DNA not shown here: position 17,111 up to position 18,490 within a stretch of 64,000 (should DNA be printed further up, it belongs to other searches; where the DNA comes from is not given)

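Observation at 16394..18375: TPP-riboswitch operon pairing a PnuT transporter with an orphan flavin monooxygenase: candidate new thiamine salvage step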

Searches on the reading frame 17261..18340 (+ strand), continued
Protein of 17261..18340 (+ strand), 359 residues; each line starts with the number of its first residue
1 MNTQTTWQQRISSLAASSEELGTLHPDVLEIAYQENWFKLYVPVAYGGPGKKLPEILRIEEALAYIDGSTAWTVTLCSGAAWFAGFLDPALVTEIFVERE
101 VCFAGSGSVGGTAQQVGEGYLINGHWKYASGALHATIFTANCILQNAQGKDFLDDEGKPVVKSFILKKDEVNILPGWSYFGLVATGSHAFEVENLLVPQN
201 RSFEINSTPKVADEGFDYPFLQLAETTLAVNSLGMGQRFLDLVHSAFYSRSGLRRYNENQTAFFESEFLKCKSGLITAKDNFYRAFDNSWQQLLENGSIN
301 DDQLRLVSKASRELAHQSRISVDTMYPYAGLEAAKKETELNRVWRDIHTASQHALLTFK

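Call 32: find_homologous_proteins(query=L072:6971-8056:+, max_evalue=0.00001)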
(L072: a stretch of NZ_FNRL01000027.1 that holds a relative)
Query L072:6971-8056:+ (362 aa): 2460 proteins with E <= 0.00001 among 6266 candidates; the best 120 are listed.
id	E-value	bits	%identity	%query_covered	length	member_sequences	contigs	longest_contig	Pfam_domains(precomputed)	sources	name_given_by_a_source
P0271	1.5e-242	822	99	100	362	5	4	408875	PF08028.17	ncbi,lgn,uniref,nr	ncbi:alkylation response protein AidB-like acyl-CoA dehydrogenase [Chitinophaga terrae (ex Kim and J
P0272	1.1e-211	721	86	99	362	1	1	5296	PF08028.17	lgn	-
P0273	3.9e-167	574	71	99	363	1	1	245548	PF08028.17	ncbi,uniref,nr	ncbi:acyl-CoA dehydrogenase [Chitinophaga silvatica]|uniref:Acyl-CoA dehydrogenase n=1 Tax=Chitinoph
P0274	2.6e-165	568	70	98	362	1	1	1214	PF08028.17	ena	-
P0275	3.0e-165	568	69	99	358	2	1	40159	PF08028.17,PF02771.22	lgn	-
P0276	5.2e-164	564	69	99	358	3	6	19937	PF08028.17,PF02771.22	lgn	-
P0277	3.2e-163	561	69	99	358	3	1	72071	PF08028.17,PF02771.22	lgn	-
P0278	4.9e-160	551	68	99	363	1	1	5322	PF08028.17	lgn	-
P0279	3.4e-158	545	69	99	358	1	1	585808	PF08028.17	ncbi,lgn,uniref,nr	ncbi:MAG: acyl-CoA dehydrogenase [Chitinophaga sp.]|uniref:acyl-CoA dehydrogenase n=1 Tax=Chitinopha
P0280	2.1e-157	542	67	100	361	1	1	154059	PF08028.17,PF02771.22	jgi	jgi:indole-3-acetate monooxygenase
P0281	1.7e-155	536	66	99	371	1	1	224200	PF08028.17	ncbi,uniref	ncbi:acyl-CoA dehydrogenase [Chitinophaga sp. 30R24]|uniref:acyl-CoA dehydrogenase n=1 Tax=Chitinoph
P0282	1.5e-154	533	67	96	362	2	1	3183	PF08028.17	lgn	-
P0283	1.2e-153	530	66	99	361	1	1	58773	PF08028.17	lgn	-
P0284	1.2e-153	530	66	96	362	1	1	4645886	PF08028.17,PF02771.22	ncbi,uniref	ncbi:acyl-CoA dehydrogenase family protein [Pedobacter sp. MW01-1-1]|uniref:acyl-CoA dehydrogenase f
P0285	2.8e-153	529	64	99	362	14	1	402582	PF08028.17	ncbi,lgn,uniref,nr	ncbi:acyl-CoA dehydrogenase [Pedobacter antarcticus]|uniref:acyl-CoA dehydrogenase n=1 Tax=Pedobacte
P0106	7.8e-153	527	66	99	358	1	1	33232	PF08028.17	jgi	jgi:alkylation response protein AidB-like acyl-CoA dehydrogenase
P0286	1.1e-152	527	65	99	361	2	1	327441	PF08028.17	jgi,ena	-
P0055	1.5e-152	526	65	99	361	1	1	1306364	PF08028.17,PF02771.22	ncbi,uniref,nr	ncbi:acyl-CoA dehydrogenase family protein [Pedobacter punctiformis]|uniref:Acyl-CoA dehydrogenase n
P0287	2.4e-152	526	65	99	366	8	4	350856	PF08028.17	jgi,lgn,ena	-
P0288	3.8e-152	525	65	99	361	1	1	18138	PF08028.17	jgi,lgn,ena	-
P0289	5.2e-151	521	63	99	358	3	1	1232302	PF08028.17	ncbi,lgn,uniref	ncbi:alkylation response protein AidB-like acyl-CoA dehydrogenase [Pedobacter sp. CAN_A7]|uniref:acy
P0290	7.6e-151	521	64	98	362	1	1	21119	PF08028.17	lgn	-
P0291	8.7e-150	517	64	99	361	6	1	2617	PF08028.17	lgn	-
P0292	9.0e-150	517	63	98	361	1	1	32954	PF08028.17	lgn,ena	-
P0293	4.0e-149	515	64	99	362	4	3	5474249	PF08028.17,PF02771.22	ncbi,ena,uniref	ncbi:acyl-CoA dehydrogenase family protein [Pedobacter sp.]|uniref:acyl-CoA dehydrogenase family pro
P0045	1.1e-148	514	61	99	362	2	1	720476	PF08028.17,PF02771.22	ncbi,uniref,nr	ncbi:acyl-CoA dehydrogenase [Pedobacter chinensis]|uniref:Acyl-CoA dehydrogenase n=1 Tax=Pedobacter 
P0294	1.3e-148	513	65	96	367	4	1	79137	PF08028.17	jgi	jgi:alkylation response protein AidB-like acyl-CoA dehydrogenase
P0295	1.4e-148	513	66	96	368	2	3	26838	PF08028.17,PF02771.22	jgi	jgi:alkylation response protein AidB-like acyl-CoA dehydrogenase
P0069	1.5e-148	513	62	99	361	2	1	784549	PF08028.17,PF02771.22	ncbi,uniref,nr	ncbi:acyl-CoA dehydrogenase family protein [Pedobacter sp. BMA]|uniref:acyl-CoA dehydrogenase family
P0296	3.2e-148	512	62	99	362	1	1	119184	PF08028.17,PF02771.22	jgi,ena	-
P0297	5.7e-148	511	62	100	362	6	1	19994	PF08028.17,PF02771.22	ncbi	-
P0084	6.0e-148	511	63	97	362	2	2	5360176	PF08028.17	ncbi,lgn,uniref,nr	ncbi:acyl-CoA dehydrogenase [Pedobacter fastidiosus]|uniref:Acyl-CoA dehydrogenase n=1 Tax=Pedobacte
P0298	7.9e-148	511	63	99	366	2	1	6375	PF08028.17,PF02771.22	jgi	-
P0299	8.9e-148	510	63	99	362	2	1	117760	PF08028.17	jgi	jgi:alkylation response protein AidB-like acyl-CoA dehydrogenase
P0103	1.3e-147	510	64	99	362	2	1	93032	PF08028.17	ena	-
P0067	1.5e-147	510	62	99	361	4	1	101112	PF08028.17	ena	-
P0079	2.7e-147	509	63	97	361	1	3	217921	PF08028.17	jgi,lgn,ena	-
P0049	3.8e-147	508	61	99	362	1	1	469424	PF08028.17,PF02771.22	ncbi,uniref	ncbi:acyl-CoA dehydrogenase family protein [Pedobacter sp. N23S346]|uniref:acyl-CoA dehydrogenase fa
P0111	3.8e-147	508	62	100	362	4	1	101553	PF08028.17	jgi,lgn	jgi:alkylation response protein AidB-like acyl-CoA dehydrogenase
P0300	3.9e-147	508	62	99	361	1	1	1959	PF08028.17,PF02771.22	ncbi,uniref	ncbi:acyl-CoA dehydrogenase family protein [Pedobacter sp.]|uniref:acyl-CoA dehydrogenase family pro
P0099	6.5e-147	508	61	99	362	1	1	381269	PF08028.17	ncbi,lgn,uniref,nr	ncbi:acyl-CoA dehydrogenase family protein [Pedobacter sandarakinus]|uniref:acyl-CoA dehydrogenase n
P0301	7.4e-147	507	61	100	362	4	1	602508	PF08028.17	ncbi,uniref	ncbi:acyl-CoA dehydrogenase family protein [Pedobacter sp. 22226]|uniref:acyl-CoA dehydrogenase fami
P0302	8.7e-147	507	64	99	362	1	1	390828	PF08028.17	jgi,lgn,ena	-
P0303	1.0e-146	507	62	99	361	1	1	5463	PF08028.17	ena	-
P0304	1.1e-146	507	62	99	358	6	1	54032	PF08028.17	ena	-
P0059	1.8e-146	506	62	98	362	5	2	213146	PF08028.17,PF02771.22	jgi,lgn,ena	-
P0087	1.9e-146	506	60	99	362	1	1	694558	PF08028.17,PF02771.22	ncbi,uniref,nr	ncbi:acyl-CoA dehydrogenase [Pedobacter yonginense]|uniref:Acyl-CoA dehydrogenase n=1 Tax=Pedobacter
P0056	1.9e-146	506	62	97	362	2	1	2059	PF08028.17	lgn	-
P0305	2.0e-146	506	62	100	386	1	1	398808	PF08028.17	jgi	jgi:alkylation response protein AidB-like acyl-CoA dehydrogenase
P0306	2.0e-146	506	60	100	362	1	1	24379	PF08028.17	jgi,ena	-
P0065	2.7e-146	506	61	97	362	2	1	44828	PF08028.17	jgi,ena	-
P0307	3.1e-146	505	64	99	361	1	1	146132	PF08028.17,PF02771.22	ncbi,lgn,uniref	ncbi:alkylation response protein AidB-like acyl-CoA dehydrogenase [Pedobacter sp. CG_S7]|uniref:acyl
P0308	3.2e-146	505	61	99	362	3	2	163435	PF08028.17,PF02771.22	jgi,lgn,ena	-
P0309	3.6e-146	505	61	99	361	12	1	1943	PF08028.17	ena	-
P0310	4.1e-146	505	62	99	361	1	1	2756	PF08028.17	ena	-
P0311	4.9e-146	505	63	99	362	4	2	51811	PF08028.17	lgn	-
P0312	7.2e-146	504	61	100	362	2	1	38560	PF08028.17,PF02771.22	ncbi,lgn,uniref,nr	ncbi:acyl-CoA dehydrogenase family protein [Pedobacter jeongneungensis]|uniref:acyl-CoA dehydrogenas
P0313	8.1e-146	504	63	96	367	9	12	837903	PF08028.17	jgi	jgi:alkylation response protein AidB-like acyl-CoA dehydrogenase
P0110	1.2e-145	503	61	99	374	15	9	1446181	PF08028.17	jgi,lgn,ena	-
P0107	1.5e-145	503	63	99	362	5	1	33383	PF08028.17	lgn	-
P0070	1.5e-145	503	61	97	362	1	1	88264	PF08028.17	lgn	-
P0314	1.9e-145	503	63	99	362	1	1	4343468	PF08028.17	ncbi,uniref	ncbi:acyl-CoA dehydrogenase [Pedobacter sp. UC225_65]|uniref:acyl-CoA dehydrogenase n=1 Tax=Pedobact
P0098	2.0e-145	503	60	100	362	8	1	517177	PF08028.17,PF02771.22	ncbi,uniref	ncbi:acyl-CoA dehydrogenase family protein [Pedobacter terrae]|uniref:acyl-CoA dehydrogenase family 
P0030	2.2e-145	503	61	99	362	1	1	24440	PF08028.17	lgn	-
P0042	2.3e-145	503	61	99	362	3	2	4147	PF08028.17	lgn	-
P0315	2.4e-145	502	61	99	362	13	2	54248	PF08028.17,PF02771.22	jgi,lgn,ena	-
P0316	2.9e-145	502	61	99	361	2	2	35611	PF08028.17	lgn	-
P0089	2.9e-145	502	59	99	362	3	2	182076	PF08028.17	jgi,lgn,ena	-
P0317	3.4e-145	502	61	99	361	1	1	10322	PF08028.17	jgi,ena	-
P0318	3.8e-145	502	60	100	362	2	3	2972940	PF08028.17,PF02771.22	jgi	jgi:alkylation response protein AidB-like acyl-CoA dehydrogenase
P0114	3.8e-145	502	63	99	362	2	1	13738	PF08028.17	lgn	-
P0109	4.8e-145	502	62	99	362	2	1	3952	PF08028.17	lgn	-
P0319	4.9e-145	501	61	99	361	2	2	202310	PF08028.17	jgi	jgi:alkylation response protein AidB-like acyl-CoA dehydrogenase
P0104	5.0e-145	501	61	100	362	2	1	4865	PF08028.17,PF02771.22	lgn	-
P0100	5.7e-145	501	60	100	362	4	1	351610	PF08028.17,PF02771.22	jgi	jgi:alkylation response protein AidB-like acyl-CoA dehydrogenase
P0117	6.4e-145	501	62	97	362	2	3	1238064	PF08028.17,PF02771.22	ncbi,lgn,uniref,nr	ncbi:acyl-CoA dehydrogenase family protein [Pedobacter sp. Leaf176]|uniref:acyl-CoA dehydrogenase fa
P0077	6.7e-145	501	61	100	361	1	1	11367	PF08028.17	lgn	-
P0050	7.8e-145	501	62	99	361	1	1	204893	PF08028.17,PF02771.22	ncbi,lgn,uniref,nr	ncbi:acyl-CoA dehydrogenase family protein [Pedobacter nototheniae]|uniref:acyl-CoA dehydrogenase fa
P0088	8.3e-145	501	61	99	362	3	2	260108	PF08028.17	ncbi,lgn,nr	ncbi:acyl-CoA dehydrogenase [Agrobacterium tumefaciens]|nr:acyl-CoA dehydrogenase [Agrobacterium tum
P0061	8.5e-145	501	62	97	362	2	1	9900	PF08028.17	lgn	-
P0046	8.6e-145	501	61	99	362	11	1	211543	PF08028.17,PF02771.22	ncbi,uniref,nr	ncbi:acyl-CoA dehydrogenase family protein [Pedobacter sp. CFBP9032]|uniref:acyl-CoA dehydrogenase f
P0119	9.3e-145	501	61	99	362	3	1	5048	PF08028.17,PF02771.22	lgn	-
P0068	1.2e-144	500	61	99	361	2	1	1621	PF08028.17,PF02771.22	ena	-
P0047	1.2e-144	500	62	97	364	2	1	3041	PF08028.17,PF02771.22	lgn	-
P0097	1.3e-144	500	61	99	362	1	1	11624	PF08028.17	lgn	-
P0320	1.3e-144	500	61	99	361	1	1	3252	PF08028.17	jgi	jgi:alkylation response protein AidB-like acyl-CoA dehydrogenase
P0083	1.7e-144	500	61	99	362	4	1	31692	PF08028.17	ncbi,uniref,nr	ncbi:acyl-CoA dehydrogenase family protein [Pedobacter sp. ASV12]|uniref:acyl-CoA dehydrogenase fami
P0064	1.8e-144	500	60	99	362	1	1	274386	PF08028.17,PF02771.22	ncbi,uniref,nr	ncbi:acyl-CoA dehydrogenase [Pedobacter frigidisoli]|uniref:Acyl-CoA dehydrogenase n=1 Tax=Pedobacte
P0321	3.9e-144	499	62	99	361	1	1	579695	PF08028.17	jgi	jgi:alkylation response protein AidB-like acyl-CoA dehydrogenase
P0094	4.1e-144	498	61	99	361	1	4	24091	PF08028.17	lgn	-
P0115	6.1e-144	498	60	99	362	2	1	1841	PF08028.17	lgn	-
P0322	6.3e-144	498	62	99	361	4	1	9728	PF08028.17,PF02771.22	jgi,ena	-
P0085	6.3e-144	498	61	98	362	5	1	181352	PF08028.17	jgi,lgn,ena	-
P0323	6.4e-144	498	61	99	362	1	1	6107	PF08028.17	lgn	-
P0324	9.4e-144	497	61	99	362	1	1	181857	PF08028.17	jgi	jgi:alkylation response protein AidB-like acyl-CoA dehydrogenase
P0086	9.6e-144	497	62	99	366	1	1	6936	PF08028.17,PF02771.22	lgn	-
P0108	1.4e-143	497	62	97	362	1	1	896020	PF08028.17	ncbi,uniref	ncbi:acyl-CoA dehydrogenase [Pedobacter sp. GSP4]|uniref:acyl-CoA dehydrogenase n=1 Tax=Pedobacter s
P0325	1.5e-143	497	61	99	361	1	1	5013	PF08028.17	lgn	-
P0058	1.5e-143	497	60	99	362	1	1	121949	PF08028.17,PF02771.22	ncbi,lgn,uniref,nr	ncbi:acyl-CoA dehydrogenase family protein [Pedobacter aquatilis]|uniref:acyl-CoA dehydrogenase fami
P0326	2.1e-143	496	61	99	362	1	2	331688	PF08028.17,PF02771.22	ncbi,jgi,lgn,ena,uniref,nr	ncbi:acyl-CoA dehydrogenase [Pedobacter sp. Leaf216]|uniref:acyl-CoA dehydrogenase family protein n=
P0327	2.7e-143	496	62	97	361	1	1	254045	PF08028.17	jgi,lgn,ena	-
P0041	2.8e-143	496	61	97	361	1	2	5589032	PF08028.17,PF02771.22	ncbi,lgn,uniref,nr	ncbi:acyl-CoA dehydrogenase [Pedobacter petrophilus]|uniref:Acyl-CoA dehydrogenase n=1 Tax=Pedobacte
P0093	2.9e-143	496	60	100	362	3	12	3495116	PF08028.17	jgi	jgi:alkylation response protein AidB-like acyl-CoA dehydrogenase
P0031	3.0e-143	496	61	97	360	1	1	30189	PF08028.17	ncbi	-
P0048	3.1e-143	496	60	99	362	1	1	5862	PF08028.17,PF02771.22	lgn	-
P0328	3.1e-143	496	62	97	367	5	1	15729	PF08028.17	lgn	-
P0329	3.2e-143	496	61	99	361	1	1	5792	PF08028.17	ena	-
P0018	5.1e-143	495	63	97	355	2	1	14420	PF08028.17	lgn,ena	-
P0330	5.1e-143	495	60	99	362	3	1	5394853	PF08028.17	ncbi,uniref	ncbi:acyl-CoA dehydrogenase family protein [Pedobacter sp. KACC 23697]|uniref:Acyl-CoA dehydrogenase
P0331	5.4e-143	495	62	99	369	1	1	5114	PF08028.17,PF02771.22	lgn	-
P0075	5.5e-143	495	60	99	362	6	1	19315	PF08028.17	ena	-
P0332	5.7e-143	495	61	97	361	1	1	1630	PF08028.17,PF02771.22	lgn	-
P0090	5.7e-143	495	60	99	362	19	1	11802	PF08028.17,PF02771.22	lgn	-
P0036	6.3e-143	495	62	97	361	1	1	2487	PF08028.17,PF02771.22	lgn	-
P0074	8.7e-143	494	61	99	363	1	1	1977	PF08028.17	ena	-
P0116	9.6e-143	494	61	97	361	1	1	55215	PF08028.17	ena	-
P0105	9.8e-143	494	61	99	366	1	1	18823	PF08028.17,PF02771.22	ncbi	-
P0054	1.0e-142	494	60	99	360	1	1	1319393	PF08028.17,PF02771.22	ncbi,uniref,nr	ncbi:acyl-CoA dehydrogenase family protein [Pedobacter rhodius]|uniref:Acyl-CoA dehydrogenase n=1 Ta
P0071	1.0e-142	494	61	99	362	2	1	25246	PF08028.17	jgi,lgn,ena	-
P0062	1.1e-142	494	61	97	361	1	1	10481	PF08028.17,PF02771.22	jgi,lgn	-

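Call 33: find_encoding_contigs(protein=P0273, flank=5000, max_places=2)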
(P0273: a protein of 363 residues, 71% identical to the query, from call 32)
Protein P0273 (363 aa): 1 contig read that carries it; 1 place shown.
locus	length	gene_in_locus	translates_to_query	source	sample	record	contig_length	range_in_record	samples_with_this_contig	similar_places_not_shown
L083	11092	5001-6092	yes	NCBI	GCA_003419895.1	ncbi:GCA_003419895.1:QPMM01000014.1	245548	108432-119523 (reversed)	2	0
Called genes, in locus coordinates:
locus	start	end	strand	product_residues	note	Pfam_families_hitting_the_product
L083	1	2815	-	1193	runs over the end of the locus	PF07660:STN (weak), PF13620:CarboxypepD_reg (weak), PF13715:CarbopepD_reg_2, PF07715:Plug, PF00593:TonB_dep_Rec_b-barrel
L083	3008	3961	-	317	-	PF04773:FecR, PF16344:FecR_C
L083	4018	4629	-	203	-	PF07638:Sigma70_ECF (weak), PF04542:Sigma70_r2, PF08281:Sigma70_r4_2, PF04545:Sigma70_r4 (weak)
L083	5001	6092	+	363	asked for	PF08028:Acyl-CoA_dh_2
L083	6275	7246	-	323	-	PF00248:Aldo_ket_red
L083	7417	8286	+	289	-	PF00165:HTH_AraC (faint), PF12833:HTH_18, PF01035:DNA_binding_1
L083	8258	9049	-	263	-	PF06439:3keto-disac_hyd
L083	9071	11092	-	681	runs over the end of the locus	PF21231:GH141_M (faint), PF13229:Beta_helix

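Call 34: find_encoding_contigs(protein=P0279, flank=5000, max_places=2)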
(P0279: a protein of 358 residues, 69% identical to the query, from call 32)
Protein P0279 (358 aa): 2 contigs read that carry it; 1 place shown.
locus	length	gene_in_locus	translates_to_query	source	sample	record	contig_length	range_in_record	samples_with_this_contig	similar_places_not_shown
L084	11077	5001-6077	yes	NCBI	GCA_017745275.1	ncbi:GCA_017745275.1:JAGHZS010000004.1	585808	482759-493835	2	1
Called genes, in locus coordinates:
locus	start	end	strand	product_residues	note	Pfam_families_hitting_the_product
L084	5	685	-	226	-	PF00072:Response_reg, PF00486:Trans_reg_C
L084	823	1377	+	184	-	PF13302:Acetyltransf_3, PF13420:Acetyltransf_4, PF00583:Acetyltransf_1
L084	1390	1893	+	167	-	PF13302:Acetyltransf_3, PF13420:Acetyltransf_4, PF00583:Acetyltransf_1, PF13508:Acetyltransf_7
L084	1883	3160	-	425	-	PF04542:Sigma70_r2, PF08281:Sigma70_r4_2, PF20239:DUF6596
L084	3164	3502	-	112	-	PF03795:YCII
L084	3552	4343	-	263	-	PF00106:adh_short, PF13561:adh_short_C2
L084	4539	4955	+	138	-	PF00892:EamA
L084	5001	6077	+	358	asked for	PF08028:Acyl-CoA_dh_2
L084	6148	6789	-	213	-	-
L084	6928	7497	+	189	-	PF02525:Flavodoxin_2, PF03358:FMN_red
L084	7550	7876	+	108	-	PF01521:Fe-S_biosyn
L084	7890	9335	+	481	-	PF19295:SufBD_N, PF01458:SUFBD_core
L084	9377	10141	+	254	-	PF02463:SMC_N (faint), PF00005:ABC_tran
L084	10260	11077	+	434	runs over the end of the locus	PF19295:SufBD_N, PF01458:SUFBD_core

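Call 35: find_encoding_contigs(protein=P0280, flank=5000, max_places=2)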
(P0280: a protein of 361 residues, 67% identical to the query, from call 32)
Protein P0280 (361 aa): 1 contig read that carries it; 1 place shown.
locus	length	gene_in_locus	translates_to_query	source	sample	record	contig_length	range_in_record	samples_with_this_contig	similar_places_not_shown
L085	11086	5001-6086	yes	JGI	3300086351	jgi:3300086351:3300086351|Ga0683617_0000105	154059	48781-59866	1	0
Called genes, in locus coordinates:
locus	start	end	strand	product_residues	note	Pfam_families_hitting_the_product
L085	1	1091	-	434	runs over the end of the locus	PF02321:OEP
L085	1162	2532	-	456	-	PF00672:HAMP, PF00512:HisKA, PF02518:HATPase_c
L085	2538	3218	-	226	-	PF00072:Response_reg, PF00486:Trans_reg_C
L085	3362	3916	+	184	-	PF13302:Acetyltransf_3, PF13420:Acetyltransf_4, PF00583:Acetyltransf_1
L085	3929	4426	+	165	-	PF13302:Acetyltransf_3, PF13420:Acetyltransf_4 (weak), PF00583:Acetyltransf_1, PF13508:Acetyltransf_7 (weak)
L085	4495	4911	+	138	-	PF00892:EamA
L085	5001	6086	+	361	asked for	PF02771:Acyl-CoA_dh_N (weak), PF08028:Acyl-CoA_dh_2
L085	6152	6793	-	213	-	PF12840:HTH_20 (weak)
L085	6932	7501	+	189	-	PF02525:Flavodoxin_2, PF03358:FMN_red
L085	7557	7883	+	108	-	PF01521:Fe-S_biosyn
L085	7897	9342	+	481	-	PF19295:SufBD_N, PF01458:SUFBD_core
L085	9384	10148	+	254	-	PF02463:SMC_N (faint), PF00005:ABC_tran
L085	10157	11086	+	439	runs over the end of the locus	PF19295:SufBD_N, PF01458:SUFBD_core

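Call 39: list_cluster_members(proteins=[P0121, P0122, P0123, P0124, P0125, P0127, P0128, P0130, P0136, P0145])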
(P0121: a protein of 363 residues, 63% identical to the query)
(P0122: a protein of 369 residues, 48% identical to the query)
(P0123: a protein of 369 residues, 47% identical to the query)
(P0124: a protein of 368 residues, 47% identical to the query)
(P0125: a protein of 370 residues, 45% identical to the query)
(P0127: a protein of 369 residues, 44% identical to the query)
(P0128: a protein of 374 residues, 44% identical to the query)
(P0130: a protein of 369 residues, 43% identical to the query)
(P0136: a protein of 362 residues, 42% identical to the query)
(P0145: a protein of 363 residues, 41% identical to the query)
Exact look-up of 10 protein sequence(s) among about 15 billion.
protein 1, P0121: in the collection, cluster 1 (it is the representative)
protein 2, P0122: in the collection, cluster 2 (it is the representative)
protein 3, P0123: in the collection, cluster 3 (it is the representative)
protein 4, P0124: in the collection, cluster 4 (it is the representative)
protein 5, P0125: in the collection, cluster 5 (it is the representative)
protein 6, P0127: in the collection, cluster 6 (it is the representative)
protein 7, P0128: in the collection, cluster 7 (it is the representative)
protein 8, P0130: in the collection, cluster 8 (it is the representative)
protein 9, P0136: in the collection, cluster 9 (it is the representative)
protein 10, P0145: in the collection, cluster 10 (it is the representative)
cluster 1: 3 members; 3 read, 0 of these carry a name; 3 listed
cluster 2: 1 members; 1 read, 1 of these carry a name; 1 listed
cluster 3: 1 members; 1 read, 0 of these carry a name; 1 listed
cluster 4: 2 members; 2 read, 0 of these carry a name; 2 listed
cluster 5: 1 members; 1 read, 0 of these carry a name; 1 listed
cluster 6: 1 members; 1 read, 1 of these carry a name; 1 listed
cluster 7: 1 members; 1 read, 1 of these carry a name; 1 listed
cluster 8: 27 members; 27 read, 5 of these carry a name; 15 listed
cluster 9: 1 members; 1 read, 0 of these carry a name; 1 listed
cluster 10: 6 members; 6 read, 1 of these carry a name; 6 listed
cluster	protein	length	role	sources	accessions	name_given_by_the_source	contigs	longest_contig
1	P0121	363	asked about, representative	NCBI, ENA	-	-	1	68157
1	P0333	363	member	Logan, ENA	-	-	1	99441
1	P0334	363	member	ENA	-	-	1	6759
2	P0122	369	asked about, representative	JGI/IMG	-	indole-3-acetate monooxygenase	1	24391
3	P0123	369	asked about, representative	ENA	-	-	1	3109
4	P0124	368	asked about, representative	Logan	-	-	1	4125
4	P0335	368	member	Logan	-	-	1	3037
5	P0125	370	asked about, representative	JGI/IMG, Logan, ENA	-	-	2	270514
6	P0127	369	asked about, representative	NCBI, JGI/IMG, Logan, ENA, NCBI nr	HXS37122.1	MAG TPA: hypothetical protein VN721_10510 [Flavipsychrobacter sp.] | hypothetical protein [Flavipsychrobacter sp.]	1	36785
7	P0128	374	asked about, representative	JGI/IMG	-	indole-3-acetate monooxygenase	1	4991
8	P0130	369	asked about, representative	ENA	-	-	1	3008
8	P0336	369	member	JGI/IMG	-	alkylation response protein AidB-like acyl-CoA dehydrogenase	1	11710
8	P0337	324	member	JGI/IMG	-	alkylation response protein AidB-like acyl-CoA dehydrogenase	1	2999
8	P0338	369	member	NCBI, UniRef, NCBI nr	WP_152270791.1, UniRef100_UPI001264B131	acyl-CoA dehydrogenase family protein [Agriterribacter humi] | acyl-CoA dehydrogenase n=1 Tax=Agriterribacter humi TaxID=1104781 RepID=UPI001264B131 | acyl-CoA dehydrogenase [Agriterribacter humi]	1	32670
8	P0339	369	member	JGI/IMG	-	alkylation response protein AidB-like acyl-CoA dehydrogenase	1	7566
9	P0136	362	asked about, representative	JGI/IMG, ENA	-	-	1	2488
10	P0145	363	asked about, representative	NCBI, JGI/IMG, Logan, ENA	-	alkylation response protein AidB-like acyl-CoA dehydrogenase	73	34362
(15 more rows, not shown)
